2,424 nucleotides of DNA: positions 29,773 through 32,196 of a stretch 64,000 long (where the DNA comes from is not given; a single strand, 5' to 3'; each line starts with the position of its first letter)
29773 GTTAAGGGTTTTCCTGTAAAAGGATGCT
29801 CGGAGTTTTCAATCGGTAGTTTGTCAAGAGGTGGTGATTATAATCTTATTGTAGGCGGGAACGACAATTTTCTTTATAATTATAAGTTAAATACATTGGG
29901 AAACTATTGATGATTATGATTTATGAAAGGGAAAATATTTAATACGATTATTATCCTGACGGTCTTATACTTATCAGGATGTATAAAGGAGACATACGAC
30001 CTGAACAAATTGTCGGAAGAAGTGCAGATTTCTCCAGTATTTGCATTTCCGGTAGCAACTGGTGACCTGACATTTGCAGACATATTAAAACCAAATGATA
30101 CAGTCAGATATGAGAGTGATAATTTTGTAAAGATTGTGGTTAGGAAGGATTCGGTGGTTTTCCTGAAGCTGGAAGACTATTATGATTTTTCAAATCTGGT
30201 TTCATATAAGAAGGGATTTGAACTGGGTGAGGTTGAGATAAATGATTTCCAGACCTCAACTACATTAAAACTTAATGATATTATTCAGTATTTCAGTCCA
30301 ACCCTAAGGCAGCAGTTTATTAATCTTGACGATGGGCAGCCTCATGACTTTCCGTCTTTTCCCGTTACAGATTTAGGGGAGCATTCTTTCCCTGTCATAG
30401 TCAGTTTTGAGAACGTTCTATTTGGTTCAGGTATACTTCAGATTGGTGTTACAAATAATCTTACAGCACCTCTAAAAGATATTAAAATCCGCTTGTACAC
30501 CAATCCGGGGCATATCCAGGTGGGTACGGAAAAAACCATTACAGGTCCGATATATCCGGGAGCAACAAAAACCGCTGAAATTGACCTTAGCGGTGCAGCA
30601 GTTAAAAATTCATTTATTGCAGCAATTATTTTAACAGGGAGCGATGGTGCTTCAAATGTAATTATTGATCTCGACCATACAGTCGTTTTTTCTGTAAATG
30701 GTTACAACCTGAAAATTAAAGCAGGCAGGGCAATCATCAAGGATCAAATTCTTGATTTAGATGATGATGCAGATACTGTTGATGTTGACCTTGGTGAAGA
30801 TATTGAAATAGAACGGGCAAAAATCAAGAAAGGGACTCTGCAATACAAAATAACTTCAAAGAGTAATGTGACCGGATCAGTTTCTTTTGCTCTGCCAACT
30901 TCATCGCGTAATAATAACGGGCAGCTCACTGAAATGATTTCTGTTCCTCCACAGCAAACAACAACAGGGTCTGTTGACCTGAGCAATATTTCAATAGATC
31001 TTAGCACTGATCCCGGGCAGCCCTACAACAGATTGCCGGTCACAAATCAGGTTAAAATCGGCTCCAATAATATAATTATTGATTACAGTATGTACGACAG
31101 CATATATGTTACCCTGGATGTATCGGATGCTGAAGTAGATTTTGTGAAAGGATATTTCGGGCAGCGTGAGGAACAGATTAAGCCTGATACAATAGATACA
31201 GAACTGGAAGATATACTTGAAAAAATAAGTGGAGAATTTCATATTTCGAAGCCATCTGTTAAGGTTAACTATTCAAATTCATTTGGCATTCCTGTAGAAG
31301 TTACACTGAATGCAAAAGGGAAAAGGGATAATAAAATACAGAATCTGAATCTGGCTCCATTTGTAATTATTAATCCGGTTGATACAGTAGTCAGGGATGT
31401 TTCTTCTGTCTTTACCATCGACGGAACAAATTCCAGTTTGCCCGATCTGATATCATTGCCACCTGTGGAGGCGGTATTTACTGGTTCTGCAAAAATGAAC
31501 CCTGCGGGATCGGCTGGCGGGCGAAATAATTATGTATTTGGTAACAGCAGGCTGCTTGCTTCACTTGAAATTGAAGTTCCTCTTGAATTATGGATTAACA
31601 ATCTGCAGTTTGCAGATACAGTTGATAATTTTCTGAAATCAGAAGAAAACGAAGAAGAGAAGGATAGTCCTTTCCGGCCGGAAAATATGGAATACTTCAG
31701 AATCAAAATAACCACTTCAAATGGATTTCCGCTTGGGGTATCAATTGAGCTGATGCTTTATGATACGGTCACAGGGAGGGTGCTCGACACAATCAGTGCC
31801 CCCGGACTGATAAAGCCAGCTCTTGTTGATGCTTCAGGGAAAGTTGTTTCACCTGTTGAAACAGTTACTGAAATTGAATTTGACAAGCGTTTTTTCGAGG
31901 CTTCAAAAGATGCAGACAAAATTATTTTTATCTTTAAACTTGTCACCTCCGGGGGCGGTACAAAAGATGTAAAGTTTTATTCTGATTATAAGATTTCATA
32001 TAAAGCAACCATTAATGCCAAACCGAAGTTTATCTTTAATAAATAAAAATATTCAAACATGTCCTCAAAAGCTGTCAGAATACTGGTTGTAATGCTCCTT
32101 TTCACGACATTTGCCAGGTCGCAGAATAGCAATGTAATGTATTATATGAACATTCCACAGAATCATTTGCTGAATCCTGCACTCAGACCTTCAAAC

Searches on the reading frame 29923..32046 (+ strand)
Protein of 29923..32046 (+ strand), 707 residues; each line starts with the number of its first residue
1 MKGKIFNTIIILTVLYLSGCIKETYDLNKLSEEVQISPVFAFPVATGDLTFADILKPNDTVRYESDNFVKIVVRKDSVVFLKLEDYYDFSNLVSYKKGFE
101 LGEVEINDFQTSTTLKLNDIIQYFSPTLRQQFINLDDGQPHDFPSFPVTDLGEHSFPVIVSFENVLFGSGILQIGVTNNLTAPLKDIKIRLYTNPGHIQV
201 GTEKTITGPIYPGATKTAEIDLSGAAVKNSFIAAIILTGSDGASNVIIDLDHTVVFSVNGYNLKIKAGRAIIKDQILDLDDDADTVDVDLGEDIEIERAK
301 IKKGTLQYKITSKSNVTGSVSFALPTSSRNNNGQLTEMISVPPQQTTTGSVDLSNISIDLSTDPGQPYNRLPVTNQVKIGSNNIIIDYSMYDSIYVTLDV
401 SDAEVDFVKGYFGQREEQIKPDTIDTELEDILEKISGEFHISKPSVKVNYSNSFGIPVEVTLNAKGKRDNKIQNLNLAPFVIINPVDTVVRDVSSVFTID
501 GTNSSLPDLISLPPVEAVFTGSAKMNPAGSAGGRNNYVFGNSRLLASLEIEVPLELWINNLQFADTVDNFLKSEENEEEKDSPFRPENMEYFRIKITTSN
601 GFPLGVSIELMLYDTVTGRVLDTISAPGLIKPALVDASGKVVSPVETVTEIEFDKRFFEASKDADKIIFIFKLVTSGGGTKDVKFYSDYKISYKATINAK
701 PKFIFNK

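Call 48: find_encoding_contigs(protein=window:29923-32046:+, flank=10000, max_places=1)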
Protein window:29923-32046:+ (707 aa): 22 contigs read that carry it; 1 place shown.
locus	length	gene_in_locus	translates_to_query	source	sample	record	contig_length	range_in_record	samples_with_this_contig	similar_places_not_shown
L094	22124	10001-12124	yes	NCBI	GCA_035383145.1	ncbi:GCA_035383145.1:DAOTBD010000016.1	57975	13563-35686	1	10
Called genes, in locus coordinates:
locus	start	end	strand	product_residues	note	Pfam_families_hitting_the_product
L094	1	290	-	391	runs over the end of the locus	PF01979:Amidohydro_1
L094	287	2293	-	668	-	PF12704:MacB_PCD, PF02687:FtsX, PF14129:DUF4296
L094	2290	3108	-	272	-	PF13489:Methyltransf_23, PF02353:CMAS, PF13847:Methyltransf_31, PF08241:Methyltransf_11, PF08242:Methyltransf_12, PF13649:Methyltransf_25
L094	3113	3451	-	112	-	PF02033:RBFA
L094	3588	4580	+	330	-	PF00579:tRNA-synt_1b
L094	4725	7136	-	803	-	PF07715:Plug, PF00593:TonB_dep_Rec_b-barrel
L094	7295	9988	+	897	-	-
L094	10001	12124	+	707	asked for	-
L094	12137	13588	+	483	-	PF18990:DUF5723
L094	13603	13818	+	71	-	-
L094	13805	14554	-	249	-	PF02463:SMC_N (faint), PF00005:ABC_tran, PF13304:AAA_21 (faint)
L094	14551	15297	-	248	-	PF02405:MlaE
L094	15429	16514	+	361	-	PF00483:NTP_transferase, PF12804:NTP_transf_3 (weak)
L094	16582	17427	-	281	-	PF19841:GldN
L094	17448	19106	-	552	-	PF12081:GldM_1st, PF21601:GldM_2nd, PF21602:GldM_3rd, PF12080:GldM_4th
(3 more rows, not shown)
